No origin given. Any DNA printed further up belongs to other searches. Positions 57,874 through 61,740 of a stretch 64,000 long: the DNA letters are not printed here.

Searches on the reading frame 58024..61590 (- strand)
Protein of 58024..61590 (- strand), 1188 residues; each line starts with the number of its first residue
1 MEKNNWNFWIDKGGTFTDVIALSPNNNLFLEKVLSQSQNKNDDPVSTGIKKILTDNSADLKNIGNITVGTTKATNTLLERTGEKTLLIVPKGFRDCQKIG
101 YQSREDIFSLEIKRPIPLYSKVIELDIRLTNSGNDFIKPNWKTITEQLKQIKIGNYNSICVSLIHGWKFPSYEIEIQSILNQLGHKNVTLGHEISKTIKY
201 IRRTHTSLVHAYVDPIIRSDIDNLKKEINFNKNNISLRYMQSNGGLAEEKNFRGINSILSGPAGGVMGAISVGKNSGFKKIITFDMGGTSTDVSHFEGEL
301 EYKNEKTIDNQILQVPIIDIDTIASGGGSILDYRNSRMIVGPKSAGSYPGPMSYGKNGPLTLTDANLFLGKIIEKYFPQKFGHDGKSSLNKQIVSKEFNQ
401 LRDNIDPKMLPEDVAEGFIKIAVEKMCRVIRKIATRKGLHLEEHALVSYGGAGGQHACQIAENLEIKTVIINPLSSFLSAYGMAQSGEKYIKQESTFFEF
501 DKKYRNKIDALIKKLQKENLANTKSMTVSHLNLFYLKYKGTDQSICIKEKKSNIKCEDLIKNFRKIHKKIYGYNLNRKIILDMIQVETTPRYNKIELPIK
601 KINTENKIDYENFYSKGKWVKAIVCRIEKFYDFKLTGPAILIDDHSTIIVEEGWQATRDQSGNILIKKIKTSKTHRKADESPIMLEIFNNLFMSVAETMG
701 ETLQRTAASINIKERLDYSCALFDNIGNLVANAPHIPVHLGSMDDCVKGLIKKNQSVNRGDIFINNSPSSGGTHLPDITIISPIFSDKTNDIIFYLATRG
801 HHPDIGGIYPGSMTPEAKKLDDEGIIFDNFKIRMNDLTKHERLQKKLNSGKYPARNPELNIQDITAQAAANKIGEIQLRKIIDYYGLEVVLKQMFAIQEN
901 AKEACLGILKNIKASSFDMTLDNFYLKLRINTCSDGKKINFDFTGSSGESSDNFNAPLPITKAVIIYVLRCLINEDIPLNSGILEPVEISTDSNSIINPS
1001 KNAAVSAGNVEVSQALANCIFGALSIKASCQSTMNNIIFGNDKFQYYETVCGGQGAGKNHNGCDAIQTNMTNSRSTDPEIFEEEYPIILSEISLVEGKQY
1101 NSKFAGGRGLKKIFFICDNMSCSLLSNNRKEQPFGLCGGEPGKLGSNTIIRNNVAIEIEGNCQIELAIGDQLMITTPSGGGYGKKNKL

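Call 51: search_protein_families(library=pfam, proteins=[window:58024-61590:-], max_evalue=0.00001)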
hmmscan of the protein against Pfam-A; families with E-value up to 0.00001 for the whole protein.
window:58024-61590:- (1188 aa): 4 families
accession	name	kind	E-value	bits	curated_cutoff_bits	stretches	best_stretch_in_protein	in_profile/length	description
PF02538.19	Hydantoinase_B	-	4.7e-162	540.5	26.8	1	682-1184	2-518/519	Hydantoinase B/oxoprolinase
PF01968.24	Hydantoinase_A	-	8.4e-92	307.9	22.9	1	203-484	1-283/291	Hydantoinase/oxoprolinase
PF05378.19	Hydant_A_N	-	1.7e-40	139.1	25.2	1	8-183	2-175/176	Hydantoinase/oxoprolinase N-terminal region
PF19278.4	Hydant_A_C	-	9.5e-07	28.8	21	1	511-660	25-184/193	Hydantoinase/oxoprolinase C-terminal domain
